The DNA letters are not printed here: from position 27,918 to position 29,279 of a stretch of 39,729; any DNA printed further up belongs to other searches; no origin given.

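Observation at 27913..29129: GT-B glycosyltransferase embedded between the prohead protease/scaffold and the major capsid gene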

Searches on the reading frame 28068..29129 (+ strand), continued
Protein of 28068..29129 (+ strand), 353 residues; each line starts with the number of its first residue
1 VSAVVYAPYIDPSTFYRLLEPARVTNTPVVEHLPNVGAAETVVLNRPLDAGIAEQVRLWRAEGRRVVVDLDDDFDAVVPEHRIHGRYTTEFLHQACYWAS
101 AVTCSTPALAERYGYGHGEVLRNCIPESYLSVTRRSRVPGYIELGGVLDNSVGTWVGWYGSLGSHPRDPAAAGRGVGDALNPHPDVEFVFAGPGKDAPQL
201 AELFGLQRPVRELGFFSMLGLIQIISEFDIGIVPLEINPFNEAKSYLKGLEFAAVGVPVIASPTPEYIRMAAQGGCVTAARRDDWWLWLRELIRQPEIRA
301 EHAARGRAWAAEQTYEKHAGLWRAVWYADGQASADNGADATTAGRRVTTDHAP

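Call 34: find_encoding_contigs(protein=P0002, flank=10000, max_places=2)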
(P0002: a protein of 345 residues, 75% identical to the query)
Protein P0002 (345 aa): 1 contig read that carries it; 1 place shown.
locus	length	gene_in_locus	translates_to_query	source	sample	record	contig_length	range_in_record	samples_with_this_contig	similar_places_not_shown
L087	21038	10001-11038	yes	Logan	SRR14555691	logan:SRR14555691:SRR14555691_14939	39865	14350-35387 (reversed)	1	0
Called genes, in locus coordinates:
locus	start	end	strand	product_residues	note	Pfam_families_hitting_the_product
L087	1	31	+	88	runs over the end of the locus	PF13560:HTH_31, PF01381:HTH_3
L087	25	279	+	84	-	-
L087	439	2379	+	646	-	PF09250:Prim-Pol, PF13481:AAA_25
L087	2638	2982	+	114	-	-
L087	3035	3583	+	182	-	-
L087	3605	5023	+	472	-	PF03237:Terminase_6N, PF17289:Terminase_6C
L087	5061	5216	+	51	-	-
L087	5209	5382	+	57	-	-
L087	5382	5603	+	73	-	-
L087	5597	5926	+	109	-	-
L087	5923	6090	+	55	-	-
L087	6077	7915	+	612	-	PF04860:Phage_portal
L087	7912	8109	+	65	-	-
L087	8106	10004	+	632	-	PF04586:Peptidase_S78 (weak)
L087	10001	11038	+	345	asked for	PF13692:Glyco_trans_1_4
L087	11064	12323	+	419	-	PF05065:Phage_capsid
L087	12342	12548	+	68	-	-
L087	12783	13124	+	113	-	-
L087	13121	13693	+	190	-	-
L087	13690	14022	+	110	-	-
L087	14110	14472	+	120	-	-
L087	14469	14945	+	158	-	-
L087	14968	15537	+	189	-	-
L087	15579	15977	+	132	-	-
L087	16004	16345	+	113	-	-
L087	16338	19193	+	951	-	-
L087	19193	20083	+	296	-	-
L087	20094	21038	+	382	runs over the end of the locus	-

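Call 40: predict_structure(alignment_id=A1)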
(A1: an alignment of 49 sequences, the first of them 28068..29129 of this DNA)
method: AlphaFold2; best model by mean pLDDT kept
length: 353 residues; sequences in the alignment: 49
mean_pLDDT: 91.4   pTM: 0.89
mean pLDDT of the five models: 91.4, 91.1, 90.8, 90.6, 90.6
residues with pLDDT >= 90: 305; 70-90: 8; 50-70: 13; < 50: 27
segments of 3 or more residues with pLDDT < 50: 141-148, 336-353
pLDDT, mean of each block of 10 residues (from residue 1): 93 96 98 97 97 98 98 97 95 98 98 98 98 77 46 89 97 98 97 97 98 92 97 98 98 99 98 98 98 98 98 98 89 51 39 35
secondary structure, 60 per line:
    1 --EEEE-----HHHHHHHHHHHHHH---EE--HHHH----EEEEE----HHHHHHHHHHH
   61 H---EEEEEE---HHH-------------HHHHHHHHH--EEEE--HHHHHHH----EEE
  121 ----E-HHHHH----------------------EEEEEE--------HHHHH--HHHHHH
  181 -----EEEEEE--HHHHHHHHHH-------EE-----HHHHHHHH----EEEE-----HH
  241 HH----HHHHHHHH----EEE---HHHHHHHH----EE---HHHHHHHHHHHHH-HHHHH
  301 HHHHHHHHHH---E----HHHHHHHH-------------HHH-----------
elements in order: E3-6 H12-25 H33-36 E41-45 H50-61 E65-70 H90-98 E101-104 H107-113 E118-120 H127-131 E154-159 H168-172 H175-180 E186-191 H194-203 H218-225 E230-233 H239-242 H247-254 E259-261 H265-272 H282-294 H296-310 H319-326

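Call 43: search_protein_families(library=pfam, alignment_id=A2, max_evalue=0.001)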
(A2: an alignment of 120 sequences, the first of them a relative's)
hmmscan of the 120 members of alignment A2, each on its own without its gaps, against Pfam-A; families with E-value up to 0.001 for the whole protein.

A. member 1, L001:2091-3926:+ (612 aa): 1 family
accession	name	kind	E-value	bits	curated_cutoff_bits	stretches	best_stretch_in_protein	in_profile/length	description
PF04860.17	Phage_portal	-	1.4e-32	113.6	39.1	1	63-405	4-315/321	Phage portal protein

B. families by the number of members that match (of 120 scanned): 53 families (the first 25 are shown)
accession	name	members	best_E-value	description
PF04586.22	Peptidase_S78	11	1.4e-15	Caudovirus prohead serine protease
PF13489.12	Methyltransf_23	9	5.4e-16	Methyltransferase domain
PF04233.19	Phage_Mu_F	8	5.8e-19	Phage Mu protein F like protein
PF04860.17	Phage_portal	7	3.1e-43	Phage portal protein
PF05065.19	Phage_capsid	7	7.9e-32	Phage capsid family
PF00535.33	Glycos_transf_2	7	1.7e-17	Glycosyl transferase family 2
PF08241.18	Methyltransf_11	6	6.7e-11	Methyltransferase domain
PF16363.11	GDP_Man_Dehyd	5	4.9e-48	GDP-mannose 4,6 dehydratase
PF01370.27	Epimerase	5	4.7e-47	NAD dependent epimerase/dehydratase family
PF20223.3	DUF6582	5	1.1e-17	Family of unknown function (DUF6582)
PF13649.12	Methyltransf_25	5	2.1e-07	Methyltransferase domain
PF07993.18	NAD_binding_4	4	5e-10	Male sterility protein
PF08242.18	Methyltransf_12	4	3e-08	Methyltransferase domain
PF17289.8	Terminase_6C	3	1.4e-17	Terminase RNaseH-like domain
PF05721.19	PhyH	3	4.9e-14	Phytanoyl-CoA dioxygenase (PhyH)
PF13578.12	Methyltransf_24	2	8.6e-12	Methyltransferase domain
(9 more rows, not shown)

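Call 44: fold_search(model_id=the predicted structure, library=pdb)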
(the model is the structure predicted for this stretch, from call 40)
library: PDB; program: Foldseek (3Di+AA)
matches with E <= 10: 1660; with E <= 0.001: 413
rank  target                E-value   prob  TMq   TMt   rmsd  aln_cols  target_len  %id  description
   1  6tvp_A                3.4e-12  1.00  0.66  0.61   5.7       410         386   14  Structure of Mycobacterium smegmatis alpha-maltose-1-phosphate synthase GlgM (released 2020-04-22)
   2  6tvp_B                6.9e-12  1.00  0.65  0.60   5.2       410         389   15  Structure of Mycobacterium smegmatis alpha-maltose-1-phosphate synthase GlgM (released 2020-04-22)
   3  3oka_A                8.7e-12  1.00  0.68  0.64   5.1       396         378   15  Crystal structure of Corynebacterium glutamicum PimB' in complex with GDP-Man (triclinic crystal form) (released 2010-09-15)
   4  4xsu_A                2.9e-11  1.00  0.61  0.59   5.7       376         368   14  Crystal structure of Anabaena Alr3699/HepE in complex with UDP and glucose (released 2016-01-13)
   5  3mbo_D                3.3e-11  1.00  0.68  0.66   5.4       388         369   12  Crystal Structure of the Glycosyltransferase BaBshA bound with UDP and L-malate (released 2010-09-29)
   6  4xsp_A                3.5e-11  1.00  0.61  0.59   5.5       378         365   15  Crystal structure of Anabaena Alr3699/HepE in complex with UDP (released 2016-01-13)
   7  3c4q_A                3.7e-11  1.00  0.67  0.61   5.5       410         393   16  Structure of the retaining glycosyltransferase MshA : The first step in mycothiol biosynthesis. Organism : Corynebacte (released 2008-04-01)
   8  4xsu_B                4.4e-11  1.00  0.63  0.61   5.6       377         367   15  Crystal structure of Anabaena Alr3699/HepE in complex with UDP and glucose (released 2016-01-13)
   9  8dqd                  4.9e-11  1.00  0.56  0.54   7.3       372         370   13  Structure of the Campylobacter concisus glycosyltransferase PglA (released 2024-01-17)
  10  4xso_A                6.9e-11  1.00  0.62  0.61   5.1       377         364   16  Crystal structure of apo-form Alr3699/HepE from Anabaena sp. strain PCC 7120 (released 2016-01-13)
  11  4xsr_B                7.3e-11  1.00  0.62  0.61   5.4       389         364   14  Crystal structure of Anabaena Alr3699/HepE in complex with UDP-glucose (released 2016-01-13)
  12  3mbo_F                9.8e-11  1.00  0.59  0.57   6.2       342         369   14  Crystal Structure of the Glycosyltransferase BaBshA bound with UDP and L-malate (released 2010-09-29)
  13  3c48_B                1.3e-10  1.00  0.49  0.45   8.8       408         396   13  Structure of the retaining glycosyltransferase MshA: The first step in mycothiol biosynthesis. Organism: Corynebacteri (released 2008-03-25)
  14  3c48_A                1.6e-10  1.00  0.49  0.44   9.2       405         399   15  Structure of the retaining glycosyltransferase MshA: The first step in mycothiol biosynthesis. Organism: Corynebacteri (released 2008-03-25)
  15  3c4q_B                1.7e-10  1.00  0.67  0.61   5.3       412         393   17  Structure of the retaining glycosyltransferase MshA : The first step in mycothiol biosynthesis. Organism : Corynebacte (released 2008-04-01)
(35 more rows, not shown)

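Call 45: get_annotated_region(hit=H1, flank=7000)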
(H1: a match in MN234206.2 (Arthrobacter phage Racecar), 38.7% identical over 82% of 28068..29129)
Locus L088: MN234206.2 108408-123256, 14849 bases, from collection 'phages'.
description: Arthrobacter phage Racecar, complete genome.
organism: Arthrobacter phage Racecar (NCBI taxid 2599831)
taxonomy: Viruses; Duplodnaviria; Heunggongvirae; Uroviricota; Caudoviricetes
host: Arthrobacter globiformis NRRL B-2979 SEA; source: soil; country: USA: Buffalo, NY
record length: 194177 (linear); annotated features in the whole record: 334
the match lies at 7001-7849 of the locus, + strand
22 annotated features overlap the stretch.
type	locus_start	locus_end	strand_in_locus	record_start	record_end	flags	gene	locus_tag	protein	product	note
CDS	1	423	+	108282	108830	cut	164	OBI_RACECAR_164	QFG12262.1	helix-turn-helix DNA binding domain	-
CDS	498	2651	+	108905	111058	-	165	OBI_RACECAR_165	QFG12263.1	hypothetical protein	-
CDS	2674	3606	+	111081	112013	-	166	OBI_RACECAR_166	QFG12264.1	hypothetical protein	-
tRNA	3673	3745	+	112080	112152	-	167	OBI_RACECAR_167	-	tRNA-Arg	tRNA-Arg(cct)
tRNA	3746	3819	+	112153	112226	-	168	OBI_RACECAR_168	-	tRNA-Thr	tRNA-Thr(ggt)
tRNA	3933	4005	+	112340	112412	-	169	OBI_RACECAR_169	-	tRNA-Cys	tRNA-Cys(gca)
CDS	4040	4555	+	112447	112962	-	170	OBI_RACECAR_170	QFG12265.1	HNH endonuclease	-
CDS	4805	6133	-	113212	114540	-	171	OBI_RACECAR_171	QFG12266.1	MRE11 double-strand break endo/exonuclease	-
CDS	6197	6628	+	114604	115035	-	172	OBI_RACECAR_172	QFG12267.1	hypothetical protein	-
CDS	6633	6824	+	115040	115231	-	173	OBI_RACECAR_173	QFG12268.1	hypothetical protein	-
CDS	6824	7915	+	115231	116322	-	174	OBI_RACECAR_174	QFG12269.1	glycosyltransferase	-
CDS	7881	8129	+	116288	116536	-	175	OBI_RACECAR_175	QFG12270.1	hypothetical protein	-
CDS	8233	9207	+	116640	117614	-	176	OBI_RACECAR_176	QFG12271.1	hypothetical protein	-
CDS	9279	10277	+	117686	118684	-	177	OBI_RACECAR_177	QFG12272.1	glycosyltransferase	-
CDS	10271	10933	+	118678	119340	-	178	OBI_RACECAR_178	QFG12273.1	glycosyltransferase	-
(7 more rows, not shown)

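Call 65: find_related_loci(query=A1, collection=genome_contigs, flank=8000)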
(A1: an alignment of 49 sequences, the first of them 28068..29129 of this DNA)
Query A1 (353 aa) in genome_contigs; peptide patterns used: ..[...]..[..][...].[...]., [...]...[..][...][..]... (x = any residue, [..] = any of these).
93 stretches matched a pattern; 18 encode a relative of the query (tblastn E <= 1e-3); 18 distinct loci.
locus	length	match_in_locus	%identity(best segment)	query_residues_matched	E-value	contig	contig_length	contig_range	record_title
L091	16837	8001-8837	38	39-326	1e-44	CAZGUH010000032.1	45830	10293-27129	MAG TPA_asm: uncultured Ilumatobacteraceae bacterium isolate binchicken_co242_131 genome assembly, contig: NODE_1577_len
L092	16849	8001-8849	38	39-334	6e-41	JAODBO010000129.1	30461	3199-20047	MAG: Acidimicrobiaceae bacterium isolate RYN_46 scaffold_375458, whole genome shotgun sequence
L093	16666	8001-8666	37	94-329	9e-39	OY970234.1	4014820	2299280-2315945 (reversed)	MAG: uncultured Acidimicrobiaceae bacterium isolate MFD04540.bin.1.70 genome assembly, chromosome: 1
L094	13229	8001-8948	34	14-326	1e-37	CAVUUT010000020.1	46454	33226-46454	MAG: uncultured Solirubrobacterales bacterium isolate MFD01138.bin.2.82 genome assembly, contig: contig_58809, whole gen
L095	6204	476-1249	37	69-326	1e-36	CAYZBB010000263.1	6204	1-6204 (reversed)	MAG TPA_asm: uncultured Actinomycetes bacterium isolate SRP342105_co1_274 genome assembly, contig: NODE_17942_length_620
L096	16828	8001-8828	34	39-328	6e-35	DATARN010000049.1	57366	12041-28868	MAG TPA_asm: Acidimicrobiales bacterium isolate SMAG_U5494 k141_2002686, whole genome shotgun sequence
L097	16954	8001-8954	34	13-333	3e-32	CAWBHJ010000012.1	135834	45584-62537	MAG: uncultured Solirubrobacterales bacterium isolate MFD06714.bin.1.11 genome assembly, contig: contig_72467, whole gen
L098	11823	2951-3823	32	40-326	3e-30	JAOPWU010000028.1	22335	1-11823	MAG: Mycobacterium sp. isolate RYN_182 scaffold_753144, whole genome shotgun sequence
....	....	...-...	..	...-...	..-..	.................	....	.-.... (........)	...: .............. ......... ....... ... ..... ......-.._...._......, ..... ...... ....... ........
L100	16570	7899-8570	31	55-264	6e-12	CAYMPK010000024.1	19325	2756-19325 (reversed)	MAG TPA_asm: uncultured Actinomycetes bacterium isolate SRP286056_co2_151 genome assembly, contig: NODE_4297_length_1932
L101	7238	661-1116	33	156-308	2e-11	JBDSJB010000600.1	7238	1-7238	MAG: Candidatus Binatia bacterium isolate cluster1_bin.312 k127_4957902, whole genome shotgun sequence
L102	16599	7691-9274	30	156-299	1e-11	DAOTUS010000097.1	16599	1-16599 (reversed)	MAG TPA_asm: Herpetosiphonaceae bacterium isolate F20_78 k119_3741657, whole genome shotgun sequence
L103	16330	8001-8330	35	156-267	6e-11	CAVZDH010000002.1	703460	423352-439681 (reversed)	MAG: uncultured delta proteobacterium isolate MFD00822.bin.1.245 genome assembly, contig: contig_113839, whole genome sh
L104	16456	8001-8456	33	156-308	3e-10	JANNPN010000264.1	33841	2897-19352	MAG: Polyangiaceae bacterium isolate SOY_34_concoct_69 SOY_34_k141_3915641, whole genome shotgun sequence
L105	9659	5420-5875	34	156-308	3e-9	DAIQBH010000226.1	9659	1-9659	MAG TPA_asm: Thermodesulfobacteriota bacterium isolate CTOTU27636 NODE_2574_length_9659_cov_5.452207, whole genome shotg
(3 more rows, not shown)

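Call 67: find_encoding_contigs(protein=P0120, flank=8000, max_places=1)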
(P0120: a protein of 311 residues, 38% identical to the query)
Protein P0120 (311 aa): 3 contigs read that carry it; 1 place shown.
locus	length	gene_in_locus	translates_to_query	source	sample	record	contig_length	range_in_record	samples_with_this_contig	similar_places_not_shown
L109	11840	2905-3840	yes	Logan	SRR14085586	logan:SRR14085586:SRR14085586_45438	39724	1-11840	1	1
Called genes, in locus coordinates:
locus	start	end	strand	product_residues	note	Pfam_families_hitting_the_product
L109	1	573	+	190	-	?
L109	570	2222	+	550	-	PF04586:Peptidase_S78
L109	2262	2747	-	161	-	PF13392:HNH_3, PF00847:AP2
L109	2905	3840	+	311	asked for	-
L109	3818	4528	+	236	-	-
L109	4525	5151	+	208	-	PF00535:Glycos_transf_2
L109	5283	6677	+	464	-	PF05065:Phage_capsid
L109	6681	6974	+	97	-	-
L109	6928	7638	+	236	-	-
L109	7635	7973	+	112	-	-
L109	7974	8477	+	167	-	-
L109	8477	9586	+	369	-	-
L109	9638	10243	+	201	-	PF25681:Phage_TTP_17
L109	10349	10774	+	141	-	-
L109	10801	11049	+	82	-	-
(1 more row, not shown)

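Call 68: find_encoding_contigs(protein=P0084, flank=8000, max_places=1)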
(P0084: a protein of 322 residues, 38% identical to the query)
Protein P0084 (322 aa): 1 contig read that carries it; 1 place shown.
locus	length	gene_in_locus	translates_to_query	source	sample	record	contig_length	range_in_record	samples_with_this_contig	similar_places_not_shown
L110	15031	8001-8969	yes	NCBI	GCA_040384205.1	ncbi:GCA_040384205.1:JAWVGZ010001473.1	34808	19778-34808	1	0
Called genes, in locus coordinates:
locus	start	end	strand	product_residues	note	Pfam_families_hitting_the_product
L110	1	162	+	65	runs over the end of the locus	-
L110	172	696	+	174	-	-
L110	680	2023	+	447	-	-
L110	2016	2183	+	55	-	-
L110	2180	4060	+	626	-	PF04860:Phage_portal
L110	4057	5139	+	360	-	PF04586:Peptidase_S78, PF20223:DUF6582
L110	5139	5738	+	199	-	-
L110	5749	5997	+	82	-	-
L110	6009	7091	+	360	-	-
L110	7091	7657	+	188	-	-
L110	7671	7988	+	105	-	-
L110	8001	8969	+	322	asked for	-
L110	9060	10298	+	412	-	PF05065:Phage_capsid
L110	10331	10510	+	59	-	-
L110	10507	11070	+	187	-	-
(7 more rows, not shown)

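Call 69: search_protein_representatives(alignment_id=A1)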
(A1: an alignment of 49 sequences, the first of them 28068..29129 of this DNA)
Query: 49 sequences, 319 profile positions. Proteins with E-value up to 0.001 (for the whole library): 36039; up to 1e-10: 16678; up to 1e-30: 2044. The best 150 are listed.
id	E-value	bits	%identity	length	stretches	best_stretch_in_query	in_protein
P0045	1.4e-137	474.3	-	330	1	1-318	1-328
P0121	2.5e-124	430.8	-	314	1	1-312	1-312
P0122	8.6e-110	383.0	-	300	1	26-315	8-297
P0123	4.3e-108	377.4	-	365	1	1-315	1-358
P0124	6.5e-108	376.9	-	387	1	1-315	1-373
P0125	1.3e-107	375.9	-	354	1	1-315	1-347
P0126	1.9e-107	375.3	-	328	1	1-315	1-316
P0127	7.5e-107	373.4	-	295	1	37-315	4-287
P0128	1.6e-106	372.3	-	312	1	2-313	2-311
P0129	1.1e-105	369.6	-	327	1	2-315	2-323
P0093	1.7e-105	368.9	-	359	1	1-315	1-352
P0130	2.3e-105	368.5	-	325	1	2-314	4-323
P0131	1.4e-103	362.7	-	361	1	1-316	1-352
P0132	1.4e-103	362.6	-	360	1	1-315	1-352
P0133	2.6e-102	358.4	-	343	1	2-315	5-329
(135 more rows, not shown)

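Call 74: fold_search(model_id=the predicted structure, library=viral)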
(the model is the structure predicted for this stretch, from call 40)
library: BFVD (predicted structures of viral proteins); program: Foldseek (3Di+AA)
matches with E <= 10: 845; with E <= 0.001: 183
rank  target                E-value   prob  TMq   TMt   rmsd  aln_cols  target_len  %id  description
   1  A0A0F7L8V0            2.4e-18  1.00  0.78  0.72   3.5       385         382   19  Glycosyl transferase [uncultured marine virus]
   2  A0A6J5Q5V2            8.2e-18  1.00  0.75  0.70   4.7       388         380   16  Glycosyl transferases group 1 [uncultured Caudovirales phage]
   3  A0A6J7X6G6            7.8e-17  1.00  0.76  0.67   3.7       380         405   16  Glycosyl transferases group 1 [uncultured Caudovirales phage]
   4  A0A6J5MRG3            1.2e-16  1.00  0.72  0.75   3.5       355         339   22  Glycosyl transferases group 1 [uncultured Caudovirales phage]
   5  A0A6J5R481            1.4e-16  1.00  0.69  0.48   4.0       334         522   22  Glycosyltransferase 2-like domain-containing protein [uncultured Caudovirales phage]
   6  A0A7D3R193            5.1e-12  1.00  0.70  0.30   4.7       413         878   12  Glycosyl transferase family 1 [Fadolivirus FV1/VV64]
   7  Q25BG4                8.5e-12  1.00  0.66  0.73   4.5       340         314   14  Putative glycosyltransferase ORF31 [His1 virus (isolate Australia/Victoria)]
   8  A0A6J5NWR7            3.4e-11  1.00  0.64  0.71   5.4       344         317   15  Glycosyl transferases group 1 [uncultured Caudovirales phage]
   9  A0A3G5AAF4            1.3e-10  1.00  0.61  0.39   5.4       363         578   13  Glycosyltransferase (Fragment) [Homavirus sp.]
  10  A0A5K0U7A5            1.8e-10  1.00  0.73  0.52   5.5       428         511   12  Glycosyltransferase family group 1 protein [Yasminevirus sp. GU-2018]
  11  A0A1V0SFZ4            1.8e-10  1.00  0.62  0.47   5.8       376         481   10  Uncharacterized protein [Hokovirus HKV1]
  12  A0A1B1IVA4            1.9e-10  1.00  0.63  0.40   4.9       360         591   11  (no name in the UniProt tables at hand)
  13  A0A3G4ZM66            2.0e-10  1.00  0.60  0.23   8.4       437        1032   11  Glycosyltransferase [Terrestrivirus sp.]
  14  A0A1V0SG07            2.4e-10  1.00  0.61  0.65   5.7       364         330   10  Spore protein YkvP/CgeB glycosyl transferase-like domain-containing protein [Hokovirus HKV1]
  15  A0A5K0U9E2            3.2e-10  1.00  0.58  0.28   7.4       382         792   10  Spore protein YkvP/CgeB glycosyl transferase-like domain-containing protein [Yasminevirus sp. GU-2018]
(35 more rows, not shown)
